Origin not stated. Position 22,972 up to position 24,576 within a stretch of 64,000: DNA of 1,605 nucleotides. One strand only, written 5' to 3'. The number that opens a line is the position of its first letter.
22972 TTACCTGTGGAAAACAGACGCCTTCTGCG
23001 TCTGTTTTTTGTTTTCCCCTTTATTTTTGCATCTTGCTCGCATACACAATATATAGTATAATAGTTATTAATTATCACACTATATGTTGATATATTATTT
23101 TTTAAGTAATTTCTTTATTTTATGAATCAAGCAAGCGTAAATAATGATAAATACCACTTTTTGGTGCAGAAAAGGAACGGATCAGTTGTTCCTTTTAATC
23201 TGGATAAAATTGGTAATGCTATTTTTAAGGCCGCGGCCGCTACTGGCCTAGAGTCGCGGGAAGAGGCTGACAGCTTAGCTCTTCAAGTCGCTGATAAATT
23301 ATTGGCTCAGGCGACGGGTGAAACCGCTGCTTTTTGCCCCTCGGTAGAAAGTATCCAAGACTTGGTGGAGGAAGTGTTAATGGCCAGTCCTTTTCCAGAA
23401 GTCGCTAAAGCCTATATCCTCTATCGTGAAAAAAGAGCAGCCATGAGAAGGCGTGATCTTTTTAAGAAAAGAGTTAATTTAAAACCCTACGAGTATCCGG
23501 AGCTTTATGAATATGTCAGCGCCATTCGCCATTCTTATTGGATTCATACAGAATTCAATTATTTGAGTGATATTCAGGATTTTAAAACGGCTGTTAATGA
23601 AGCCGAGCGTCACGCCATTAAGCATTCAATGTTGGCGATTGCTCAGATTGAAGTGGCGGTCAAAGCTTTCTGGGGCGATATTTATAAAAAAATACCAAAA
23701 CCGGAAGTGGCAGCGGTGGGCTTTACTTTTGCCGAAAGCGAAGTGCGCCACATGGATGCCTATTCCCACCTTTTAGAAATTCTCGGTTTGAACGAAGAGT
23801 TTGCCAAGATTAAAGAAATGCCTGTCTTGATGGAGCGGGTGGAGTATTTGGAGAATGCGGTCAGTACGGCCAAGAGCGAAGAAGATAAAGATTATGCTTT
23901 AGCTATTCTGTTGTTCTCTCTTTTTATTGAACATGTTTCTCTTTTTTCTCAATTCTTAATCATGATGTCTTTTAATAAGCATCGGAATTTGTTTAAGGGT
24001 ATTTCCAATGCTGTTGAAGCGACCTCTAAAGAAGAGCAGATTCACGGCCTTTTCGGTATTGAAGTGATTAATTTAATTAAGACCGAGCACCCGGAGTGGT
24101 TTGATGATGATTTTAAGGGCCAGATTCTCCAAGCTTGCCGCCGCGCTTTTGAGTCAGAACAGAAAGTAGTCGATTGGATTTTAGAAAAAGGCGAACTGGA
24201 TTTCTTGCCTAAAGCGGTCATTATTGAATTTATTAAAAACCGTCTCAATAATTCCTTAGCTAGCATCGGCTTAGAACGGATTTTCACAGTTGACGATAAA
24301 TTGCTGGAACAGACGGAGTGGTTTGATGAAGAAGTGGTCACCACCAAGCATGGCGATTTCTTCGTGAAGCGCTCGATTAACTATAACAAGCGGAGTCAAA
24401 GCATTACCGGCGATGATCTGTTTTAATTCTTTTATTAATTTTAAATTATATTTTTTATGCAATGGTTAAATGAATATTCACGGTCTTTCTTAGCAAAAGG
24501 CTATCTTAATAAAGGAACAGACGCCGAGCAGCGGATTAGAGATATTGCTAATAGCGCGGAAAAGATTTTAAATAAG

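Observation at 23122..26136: Class I RNR with the ATP-cone on the beta subunit and a minimal cone-less alpha subunit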

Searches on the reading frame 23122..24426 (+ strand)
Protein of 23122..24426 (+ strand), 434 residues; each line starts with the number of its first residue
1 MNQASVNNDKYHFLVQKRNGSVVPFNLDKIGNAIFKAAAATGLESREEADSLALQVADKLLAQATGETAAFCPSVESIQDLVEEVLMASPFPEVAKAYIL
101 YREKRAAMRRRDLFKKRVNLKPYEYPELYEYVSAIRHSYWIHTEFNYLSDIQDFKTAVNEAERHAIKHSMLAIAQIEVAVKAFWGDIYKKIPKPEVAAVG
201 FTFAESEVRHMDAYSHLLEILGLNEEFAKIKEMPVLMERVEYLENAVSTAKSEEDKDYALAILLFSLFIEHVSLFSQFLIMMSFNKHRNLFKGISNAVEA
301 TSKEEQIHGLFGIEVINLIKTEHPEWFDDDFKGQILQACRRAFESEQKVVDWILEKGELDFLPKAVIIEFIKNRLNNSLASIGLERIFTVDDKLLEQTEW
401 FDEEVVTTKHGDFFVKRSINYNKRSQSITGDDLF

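Call 3: search_protein_families(library=pfam, proteins=[window:23122-24426:+], max_evalue=0.01)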
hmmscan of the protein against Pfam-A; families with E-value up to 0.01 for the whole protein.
window:23122-24426:+ (434 aa): 2 families
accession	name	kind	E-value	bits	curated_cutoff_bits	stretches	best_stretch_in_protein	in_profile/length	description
PF00268.27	Ribonuc_red_sm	-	1.4e-57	195.7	33.6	1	117-391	1-277/281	Ribonucleotide reductase, small chain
PF03477.21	ATP-cone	-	5.2e-24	85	25.8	1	15-106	3-87/88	ATP cone domain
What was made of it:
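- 23164..23439 (+): ATP-cone domain of NrdB (aa 15-106). PF03477, 85 bits (call 3).
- On Class Id RNR beta subunit (NrdBi): PF00268 E 1.4e-57 (call 3).
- On ATP-cone domain (PF03477), two-nucleotide type, acting as the overall-activity switch: 85 bits against a cut-off of 25.8, aa 15-106 covering profile positions 3-87 of 88 (call 3).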

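Call 4: search_protein_families(library=ncbifam, proteins=[window:23122-24426:+], max_evalue=0.01)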
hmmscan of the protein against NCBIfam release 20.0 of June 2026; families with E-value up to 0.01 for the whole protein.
window:23122-24426:+ (434 aa): 16 families
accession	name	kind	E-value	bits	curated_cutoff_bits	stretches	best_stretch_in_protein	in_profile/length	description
NF007186.0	PRK09614.1-5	equivalog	5.5e-45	153.8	237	1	111-434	5-322/328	ribonucleotide-diphosphate reductase subunit beta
NF007184.0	PRK09614.1-3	equivalog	1.5e-28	100.1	310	1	118-433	33-346/346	ribonucleotide-diphosphate reductase subunit beta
NF005550.0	PRK07209.1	equivalog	4.1e-24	85.2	309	1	119-423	64-376/383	ribonucleotide-diphosphate reductase subunit beta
NF009398.0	PRK12759.1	equivalog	1.1e-22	80.7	649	1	119-423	99-397/410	bifunctional gluaredoxin/ribonucleoside-diphosphate reductase subunit beta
NF005010.0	PRK06406.1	subfamily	9.7e-19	67.1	1125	1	14-111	6-101/771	vitamin B12-dependent ribonucleotide reductase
NF005497.0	PRK07111.1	equivalog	5.6e-18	64.7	764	1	14-111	4-97/746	anaerobic ribonucleoside triphosphate reductase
NF006126.0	PRK08270.1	equivalog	6.8e-16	57.6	548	1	15-112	5-95/684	ribonucleoside triphosphate reductase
NF009028.0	PRK12364.1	equivalog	1.1e-13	50.1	1377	1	15-178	3-159/842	ribonucleoside-diphosphate reductase subunit alpha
NF005544.0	PRK07207.1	equivalog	5.3e-13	47.7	965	1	7-115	28-140/965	ribonucleoside-diphosphate reductase subunit alpha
NF006207.0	PRK08332.1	equivalog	6.1e-12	43.6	2400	1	15-117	6-101/1684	vitamin B12-dependent ribonucleotide reductase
NF006732.0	PRK09263.1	equivalog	2.1e-11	43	657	1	14-111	4-94/712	anaerobic ribonucleoside-triphosphate reductase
NF009029.0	PRK12365.1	equivalog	3e-11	42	1350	1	10-112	115-221/1046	ribonucleoside-diphosphate reductase subunit alpha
TIGR04171.1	RNR_1b_NrdF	exception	6.8e-09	35.4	355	1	137-432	23-312/316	class 1b ribonucleoside-diphosphate reductase subunit beta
NF006200.0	PRK08326.1-3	equivalog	1.2e-05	24.7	194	1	112-326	16-234/321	R2-like ligand-binding oxidase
NF006198.0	PRK08326.1-1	subfamily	0.00012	21.4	274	1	202-324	103-229/308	R2-like ligand-binding oxidase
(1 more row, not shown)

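Call 5: search_solved_structures(query=window:23122-24426:+, max_evalue=0.001, show_alignments=2)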
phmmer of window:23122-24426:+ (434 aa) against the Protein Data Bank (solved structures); distinct sequences matched with E-value up to 0.001: 21.
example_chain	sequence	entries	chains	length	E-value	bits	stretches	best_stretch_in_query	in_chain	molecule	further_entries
5olk_A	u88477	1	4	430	3.5e-185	619.3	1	15-434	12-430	Ribonucleoside-diphosphate reductase, beta subunit 1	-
6sf4_A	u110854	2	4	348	4.1e-160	536.7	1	108-434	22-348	Ribonucleoside-diphosphate reductase, beta subunit 1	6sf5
8dq3_A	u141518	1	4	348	4e-121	408.4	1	107-434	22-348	Ribonucleoside-diphosphate reductase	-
6cwo_A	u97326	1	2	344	2.8e-94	320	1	112-434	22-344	Ribonucleotide reductase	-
8dq4_A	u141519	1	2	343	1.4e-93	317.7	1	112-434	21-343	Ribonucleoside-diphosphate reductase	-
8dq5_A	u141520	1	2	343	2.2e-93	317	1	112-434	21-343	Ribonucleoside-diphosphate reductase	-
6cwq_A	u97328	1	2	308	1.4e-87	297.9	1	112-416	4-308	Ribonucleotide reductase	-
6cwp_A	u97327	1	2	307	3.2e-86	293.4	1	112-406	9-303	Ribonucleotide reductase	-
9dws_A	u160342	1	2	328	1.1e-22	84.2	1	119-423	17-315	ribonucleoside-diphosphate reductase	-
2ani_A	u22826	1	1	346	3.8e-17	66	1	120-423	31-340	Ribonucleoside-diphosphate reductase beta subunit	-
1syy_A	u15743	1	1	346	1.4e-16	64.1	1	120-423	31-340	Ribonucleoside-diphosphate reductase beta chain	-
4d8f_A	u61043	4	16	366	1.6e-16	63.9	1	120-423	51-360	Ribonucleoside-diphosphate reductase subunit beta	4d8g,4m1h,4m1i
6y2n_A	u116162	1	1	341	2.3e-16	63.4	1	120-422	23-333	Ribonucleoside-diphosphate reductase subunit beta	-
2o1z_A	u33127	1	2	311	5.6e-10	42.4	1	104-380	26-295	Ribonucleotide Reductase Subunit R2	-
2p1i_A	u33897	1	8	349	1.1e-09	41.3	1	112-424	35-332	Ribonucleotide reductase, small chain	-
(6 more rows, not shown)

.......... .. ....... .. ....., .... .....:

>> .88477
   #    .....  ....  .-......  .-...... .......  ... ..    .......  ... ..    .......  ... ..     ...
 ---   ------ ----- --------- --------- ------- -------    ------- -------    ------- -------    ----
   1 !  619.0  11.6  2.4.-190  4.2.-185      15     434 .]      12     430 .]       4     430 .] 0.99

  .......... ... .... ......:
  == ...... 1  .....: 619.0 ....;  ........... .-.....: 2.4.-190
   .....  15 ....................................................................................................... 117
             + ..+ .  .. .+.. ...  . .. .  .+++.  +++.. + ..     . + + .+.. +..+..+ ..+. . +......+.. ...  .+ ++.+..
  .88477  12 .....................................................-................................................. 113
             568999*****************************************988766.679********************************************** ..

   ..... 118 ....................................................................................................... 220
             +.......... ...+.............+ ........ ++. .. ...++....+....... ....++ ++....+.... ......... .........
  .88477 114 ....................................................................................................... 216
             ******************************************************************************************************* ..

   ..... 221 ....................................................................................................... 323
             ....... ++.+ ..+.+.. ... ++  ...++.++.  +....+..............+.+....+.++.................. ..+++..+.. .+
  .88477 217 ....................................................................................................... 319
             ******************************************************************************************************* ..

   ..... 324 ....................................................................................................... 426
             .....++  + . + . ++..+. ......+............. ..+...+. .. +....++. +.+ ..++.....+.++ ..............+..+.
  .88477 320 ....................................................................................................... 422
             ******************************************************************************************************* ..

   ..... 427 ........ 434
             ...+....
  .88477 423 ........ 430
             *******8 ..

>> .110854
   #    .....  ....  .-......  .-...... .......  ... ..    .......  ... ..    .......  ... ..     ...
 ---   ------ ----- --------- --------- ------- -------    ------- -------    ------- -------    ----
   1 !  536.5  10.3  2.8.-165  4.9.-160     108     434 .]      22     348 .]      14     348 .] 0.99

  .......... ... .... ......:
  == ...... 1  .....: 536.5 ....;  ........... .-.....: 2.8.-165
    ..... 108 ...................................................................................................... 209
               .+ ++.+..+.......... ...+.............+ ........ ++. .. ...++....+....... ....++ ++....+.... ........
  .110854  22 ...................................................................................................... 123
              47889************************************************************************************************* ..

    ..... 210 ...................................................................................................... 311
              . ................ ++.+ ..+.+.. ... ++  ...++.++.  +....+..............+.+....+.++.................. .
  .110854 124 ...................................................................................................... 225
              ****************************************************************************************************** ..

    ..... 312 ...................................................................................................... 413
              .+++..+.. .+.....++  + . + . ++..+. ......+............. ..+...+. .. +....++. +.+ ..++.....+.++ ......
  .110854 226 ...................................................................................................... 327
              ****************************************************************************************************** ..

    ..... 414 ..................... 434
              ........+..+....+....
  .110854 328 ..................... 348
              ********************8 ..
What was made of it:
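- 24328..24423 (+): Flexible C-terminal tail of NrdB (aa 403-434) with Y421 and the terminal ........, taken to be the alpha-binding and radical-transfer tail. The tail is almost identical to that of L. blandensis (call 5).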

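Call 10: find_encoding_contigs(protein=window:23122-24426:+, flank=10000, max_places=6)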
Protein window:23122-24426:+ (434 aa): 3 contigs read that carry it; 3 places shown.
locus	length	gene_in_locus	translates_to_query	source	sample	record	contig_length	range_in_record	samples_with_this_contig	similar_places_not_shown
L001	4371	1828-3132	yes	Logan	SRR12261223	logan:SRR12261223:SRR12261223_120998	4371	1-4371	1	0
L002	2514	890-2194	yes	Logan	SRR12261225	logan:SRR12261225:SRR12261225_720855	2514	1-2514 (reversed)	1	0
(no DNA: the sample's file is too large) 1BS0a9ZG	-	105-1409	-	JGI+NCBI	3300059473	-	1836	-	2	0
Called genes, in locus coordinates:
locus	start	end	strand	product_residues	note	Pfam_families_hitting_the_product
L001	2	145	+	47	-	?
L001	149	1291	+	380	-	PF02163:Peptidase_M50, PF00595:PDZ, PF13180:PDZ_2, PF14685:PDZ_Tricorn (weak), PF17820:PDZ_6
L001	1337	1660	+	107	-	PF02482:Ribosomal_S30AE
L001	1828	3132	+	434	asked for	PF03477:ATP-cone, PF00268:Ribonuc_red_sm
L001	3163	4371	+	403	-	?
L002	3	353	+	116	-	?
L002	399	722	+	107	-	PF02482:Ribosomal_S30AE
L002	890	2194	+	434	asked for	PF03477:ATP-cone, PF00268:Ribonuc_red_sm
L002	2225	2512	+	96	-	?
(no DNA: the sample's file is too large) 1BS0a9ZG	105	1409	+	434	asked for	PF03477:ATP-cone, PF00268:Ribonuc_red_sm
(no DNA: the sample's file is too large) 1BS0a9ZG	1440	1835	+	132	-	?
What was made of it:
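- Tried and rejected: The NrdB look-up gave only short Logan and JGI contigs (call 10).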

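Call 11: find_homologous_proteins(query=window:23122-24426:+, max_evalue=1e-10)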
Query window:23122-24426:+ (434 aa): 8000 proteins with E <= 1e-10 among 8000 candidates; the best 120 are listed.
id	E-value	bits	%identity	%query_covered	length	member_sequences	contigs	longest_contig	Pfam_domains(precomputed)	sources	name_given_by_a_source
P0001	3.3e-272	921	96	100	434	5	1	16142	PF00268.28,PF03477.22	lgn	-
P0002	1.9e-271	918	96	100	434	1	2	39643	PF00268.28,PF03477.22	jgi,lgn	-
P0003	5.6e-270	913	95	100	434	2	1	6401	PF00268.28,PF03477.22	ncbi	-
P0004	1.4e-229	780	84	97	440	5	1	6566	PF00268.28,PF03477.22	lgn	-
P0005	6.9e-226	768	80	100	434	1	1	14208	PF00268.28,PF03477.22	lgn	-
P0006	9.7e-226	768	79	100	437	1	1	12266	PF00268.28,PF03477.22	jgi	jgi:ribonucleoside-diphosphate reductase beta chain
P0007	1.2e-224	764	80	100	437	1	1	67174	PF00268.28,PF03477.22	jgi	jgi:ribonucleoside-diphosphate reductase beta chain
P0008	3.5e-224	763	81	100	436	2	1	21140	PF00268.28,PF03477.22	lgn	-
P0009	1.3e-223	761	78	100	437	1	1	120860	PF00268.28,PF03477.22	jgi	jgi:ribonucleoside-diphosphate reductase beta chain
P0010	8.0e-222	755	77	100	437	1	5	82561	PF00268.28,PF03477.22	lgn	-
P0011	9.7e-222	755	80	98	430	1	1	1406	PF00268.28,PF03477.22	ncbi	-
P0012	1.2e-221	754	79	98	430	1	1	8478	PF00268.28,PF03477.22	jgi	-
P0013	2.6e-221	753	77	100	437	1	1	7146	PF00268.28,PF03477.22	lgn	-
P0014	2.3e-220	750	78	100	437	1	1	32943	PF00268.28,PF03477.22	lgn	-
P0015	1.0e-219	748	79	100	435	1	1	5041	PF00268.28,PF03477.22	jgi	-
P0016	1.3e-219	748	80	100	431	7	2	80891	PF00268.28,PF03477.22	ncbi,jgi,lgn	-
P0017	1.5e-218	744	77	100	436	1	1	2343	PF00268.28,PF03477.22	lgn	-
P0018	3.3e-218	743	77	100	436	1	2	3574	PF00268.28,PF03477.22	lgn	-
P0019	1.0e-217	741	77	100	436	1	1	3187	PF00268.28,PF03477.22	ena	-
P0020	5.7e-216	736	79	97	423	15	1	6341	PF00268.28,PF03477.22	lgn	-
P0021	3.4e-212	723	78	97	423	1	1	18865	PF00268.28,PF03477.22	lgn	-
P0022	4.9e-212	723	77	98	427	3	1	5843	PF00268.28,PF03477.22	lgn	-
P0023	1.0e-210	718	77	97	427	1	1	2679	PF00268.28,PF03477.22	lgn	-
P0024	1.6e-210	718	76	100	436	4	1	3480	PF00268.28,PF03477.22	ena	-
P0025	2.4e-210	717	77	97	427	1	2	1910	PF00268.28,PF03477.22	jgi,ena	-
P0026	5.2e-210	716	76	100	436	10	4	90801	PF00268.28,PF03477.22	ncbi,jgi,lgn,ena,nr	ncbi:MAG TPA: ribonucleotide-diphosphate reductase subunit beta [bacterium]|nr:ribonucleotide-diphos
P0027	2.7e-209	714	76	98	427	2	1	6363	PF00268.28,PF03477.22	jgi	-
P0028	8.1e-209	712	76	98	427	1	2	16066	PF00268.28,PF03477.22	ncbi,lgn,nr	ncbi:ribonucleotide-diphosphate reductase subunit beta [Patescibacteria group bacterium]|nr:ribonucl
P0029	9.6e-208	709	76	97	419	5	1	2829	PF00268.28,PF03477.22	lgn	-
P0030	4.6e-203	693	75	97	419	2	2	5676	PF00268.28,PF03477.22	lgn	-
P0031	1.5e-202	691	89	80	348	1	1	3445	PF00268.28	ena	-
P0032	2.1e-199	681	72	98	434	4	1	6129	PF00268.28,PF03477.22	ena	-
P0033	2.1e-198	678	74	97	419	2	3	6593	PF00268.28,PF03477.22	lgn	-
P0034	4.1e-198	677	71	97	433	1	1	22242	PF00268.28,PF03477.22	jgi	-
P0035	6.1e-198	676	70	97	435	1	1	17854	PF00268.28,PF03477.22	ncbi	-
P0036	9.4e-198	676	69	98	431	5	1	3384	PF00268.28,PF03477.22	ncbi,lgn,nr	ncbi:MAG: ribonucleotide-diphosphate reductase subunit beta [Candidatus Pacebacteria bacterium]|nr:r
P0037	6.2e-197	673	72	97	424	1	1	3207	PF00268.28,PF03477.22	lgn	-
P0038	8.0e-197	673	73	97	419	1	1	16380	PF00268.28,PF03477.22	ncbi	-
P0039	8.8e-197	672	71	97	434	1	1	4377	PF00268.28,PF03477.22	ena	-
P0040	1.8e-195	668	73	97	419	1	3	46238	PF00268.28,PF03477.22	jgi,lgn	jgi:ribonucleoside-diphosphate reductase beta chain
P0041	3.0e-195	667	70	97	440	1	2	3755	PF00268.28,PF03477.22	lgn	-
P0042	3.1e-195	667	73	97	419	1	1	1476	PF00268.28,PF03477.22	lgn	-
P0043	6.2e-195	666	70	97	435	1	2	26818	PF00268.28,PF03477.22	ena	-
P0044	6.4e-195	666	70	97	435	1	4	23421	PF00268.28,PF03477.22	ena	-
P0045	9.4e-195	666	70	97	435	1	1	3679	PF00268.28,PF03477.22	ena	-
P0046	9.7e-195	666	70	97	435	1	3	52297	PF00268.28,PF03477.22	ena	-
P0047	1.1e-194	666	70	97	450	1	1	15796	PF00268.28,PF03477.22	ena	-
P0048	1.9e-194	665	71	97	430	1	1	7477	PF00268.28,PF03477.22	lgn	-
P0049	3.1e-194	664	70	97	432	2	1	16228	PF00268.28,PF03477.22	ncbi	-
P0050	4.0e-194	664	71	97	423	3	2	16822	PF00268.28,PF03477.22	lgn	-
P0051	5.2e-194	663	70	97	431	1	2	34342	PF00268.28,PF03477.22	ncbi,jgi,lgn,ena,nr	ncbi:MAG: ribonucleotide-diphosphate reductase subunit beta [Candidatus Pacebacteria bacterium]|jgi:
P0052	5.4e-194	663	69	97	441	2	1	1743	PF00268.28,PF03477.22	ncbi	-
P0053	8.9e-194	663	70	99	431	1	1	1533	PF00268.28,PF03477.22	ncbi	-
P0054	1.4e-193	662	71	97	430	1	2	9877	PF00268.28,PF03477.22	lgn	-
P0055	1.7e-193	662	70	99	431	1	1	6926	PF00268.28,PF03477.22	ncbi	-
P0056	2.0e-193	661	69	97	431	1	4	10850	PF00268.28,PF03477.22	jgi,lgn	jgi:ribonucleoside-diphosphate reductase beta chain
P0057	2.2e-193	661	69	97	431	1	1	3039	PF00268.28,PF03477.22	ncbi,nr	ncbi:ribonucleotide-diphosphate reductase subunit beta [Candidatus Nomurabacteria bacterium]|nr:ribo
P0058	2.3e-193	661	70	99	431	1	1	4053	PF00268.28,PF03477.22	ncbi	-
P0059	2.6e-193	661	70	99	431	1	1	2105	PF00268.28,PF03477.22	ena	-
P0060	3.0e-193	661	69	97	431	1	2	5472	PF00268.28,PF03477.22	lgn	-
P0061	3.3e-193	661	69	97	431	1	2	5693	PF00268.28,PF03477.22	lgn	-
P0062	3.8e-193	660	70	97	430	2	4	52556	PF00268.28,PF03477.22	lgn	-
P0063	3.9e-193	660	69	99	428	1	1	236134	PF00268.28,PF03477.22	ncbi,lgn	-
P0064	3.9e-193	660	70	97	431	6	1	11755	PF00268.28,PF03477.22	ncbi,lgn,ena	-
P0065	4.2e-193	660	69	99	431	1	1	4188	PF00268.28,PF03477.22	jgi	jgi:ribonucleoside-diphosphate reductase beta chain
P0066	4.7e-193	660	71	97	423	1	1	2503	PF00268.28,PF03477.22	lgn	-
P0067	4.9e-193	660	70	99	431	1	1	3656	PF00268.28,PF03477.22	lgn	-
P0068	6.3e-193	660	68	100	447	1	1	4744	PF00268.28,PF03477.22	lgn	-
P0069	6.3e-193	660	68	100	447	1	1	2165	PF00268.28,PF03477.22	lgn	-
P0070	7.3e-193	660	69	99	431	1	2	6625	PF00268.28,PF03477.22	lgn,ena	-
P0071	7.4e-193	659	68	100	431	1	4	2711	PF00268.28,PF03477.22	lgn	-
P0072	1.1e-192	659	70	97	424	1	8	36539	PF00268.28,PF03477.22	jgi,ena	-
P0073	1.1e-192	659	71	97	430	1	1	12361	PF00268.28,PF03477.22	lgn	-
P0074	2.1e-192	658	72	97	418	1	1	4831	PF00268.28,PF03477.22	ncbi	-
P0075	2.7e-192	658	70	97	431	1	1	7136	PF00268.28,PF03477.22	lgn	-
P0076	3.0e-192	657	69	97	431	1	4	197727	PF00268.28,PF03477.22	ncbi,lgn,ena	-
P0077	3.0e-192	657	70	97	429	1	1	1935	PF00268.28,PF03477.22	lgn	-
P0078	5.6e-192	657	70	97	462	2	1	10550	PF00268.28,PF03477.22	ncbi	-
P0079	6.3e-192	656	70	97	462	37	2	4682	PF00268.28,PF03477.22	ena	-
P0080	6.9e-192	656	72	97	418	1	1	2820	PF00268.28,PF03477.22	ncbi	-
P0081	1.0e-191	656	70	97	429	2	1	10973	PF00268.28,PF03477.22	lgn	-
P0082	1.4e-191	655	70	97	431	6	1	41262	PF00268.28,PF03477.22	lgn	-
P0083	2.2e-191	655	70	97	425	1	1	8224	PF00268.28,PF03477.22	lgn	-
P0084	2.4e-191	654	70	96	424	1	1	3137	PF00268.28,PF03477.22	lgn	-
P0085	2.7e-191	654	69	97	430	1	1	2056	PF00268.28,PF03477.22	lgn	-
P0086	3.3e-191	654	69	97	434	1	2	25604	PF00268.28,PF03477.22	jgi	-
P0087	5.2e-191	653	69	97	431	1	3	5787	PF00268.28,PF03477.22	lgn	-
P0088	5.3e-191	653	69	97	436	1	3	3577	PF00268.28,PF03477.22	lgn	-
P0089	5.3e-191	653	69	97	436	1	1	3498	PF00268.28,PF03477.22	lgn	-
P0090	5.3e-191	653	68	97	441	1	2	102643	PF00268.28,PF03477.22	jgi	-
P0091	1.1e-190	652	70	97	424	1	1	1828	PF00268.28,PF03477.22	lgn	-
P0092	4.1e-190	650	68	97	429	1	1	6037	PF00268.28,PF03477.22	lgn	-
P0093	4.8e-190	650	69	97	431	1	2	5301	PF00268.28,PF03477.22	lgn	-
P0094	4.9e-190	650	69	97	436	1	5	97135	PF00268.28,PF03477.22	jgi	jgi:ribonucleoside-diphosphate reductase beta chain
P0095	5.2e-190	650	69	97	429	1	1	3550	PF00268.28,PF03477.22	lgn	-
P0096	1.4e-189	649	68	97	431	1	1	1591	PF00268.28,PF03477.22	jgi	-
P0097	2.4e-189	648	68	97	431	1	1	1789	PF00268.28,PF03477.22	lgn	-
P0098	3.7e-189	647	57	96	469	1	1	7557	PF00268.28,PF03477.22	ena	-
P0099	4.2e-189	647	70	97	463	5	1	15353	PF00268.28,PF03477.22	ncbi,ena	-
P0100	5.3e-189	647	68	97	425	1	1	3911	PF00268.28,PF03477.22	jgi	jgi:ribonucleoside-diphosphate reductase beta chain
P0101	5.6e-189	647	68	97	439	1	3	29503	PF00268.28,PF03477.22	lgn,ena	-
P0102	5.8e-189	647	69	97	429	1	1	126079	PF00268.28,PF03477.22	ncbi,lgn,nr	ncbi:MAG: ribonucleotide-diphosphate reductase subunit beta [Candidatus Kerfeldbacteria bacterium]|n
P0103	1.1e-188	646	69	97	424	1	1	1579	PF00268.28,PF03477.22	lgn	-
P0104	1.2e-188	646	67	97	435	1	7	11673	PF00268.28,PF03477.22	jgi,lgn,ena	-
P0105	1.3e-188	646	72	97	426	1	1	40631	PF00268.28,PF03477.22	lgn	-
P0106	1.9e-188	645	69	97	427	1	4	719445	PF00268.28,PF03477.22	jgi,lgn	-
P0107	2.5e-188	645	67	98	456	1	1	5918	PF00268.28,PF03477.22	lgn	-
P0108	2.6e-188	645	68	97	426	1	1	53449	PF00268.28,PF03477.22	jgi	jgi:ribonucleoside-diphosphate reductase beta chain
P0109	2.8e-188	644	67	97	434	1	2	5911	PF00268.28,PF03477.22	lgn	-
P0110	3.6e-188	644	71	97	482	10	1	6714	PF00268.28,PF03477.22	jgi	-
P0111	3.8e-188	644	67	97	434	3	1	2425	PF00268.28,PF03477.22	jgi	jgi:ribonucleoside-diphosphate reductase beta chain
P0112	4.2e-188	644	69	96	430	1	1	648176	PF00268.28,PF03477.22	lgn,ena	-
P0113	4.4e-188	644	67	97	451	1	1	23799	PF00268.28,PF03477.22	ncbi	-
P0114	4.8e-188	644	68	97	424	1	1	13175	PF00268.28,PF03477.22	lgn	-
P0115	7.3e-188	643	67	97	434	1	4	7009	PF00268.28,PF03477.22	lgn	-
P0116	1.0e-187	643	66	97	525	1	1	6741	PF00268.28,PF03477.22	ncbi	-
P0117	1.2e-187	642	66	97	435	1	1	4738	PF00268.28,PF03477.22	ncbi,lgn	-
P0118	1.5e-187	642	66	97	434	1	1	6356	PF00268.28,PF03477.22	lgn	-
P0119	1.7e-187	642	69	97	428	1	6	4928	PF00268.28,PF03477.22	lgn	-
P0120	1.7e-187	642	68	97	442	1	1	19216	PF00268.28,PF03477.22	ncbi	-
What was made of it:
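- One database protein (P0031, 348 aa, 89% identical over the 80% of the query it covers) is called without the cone (call 11).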
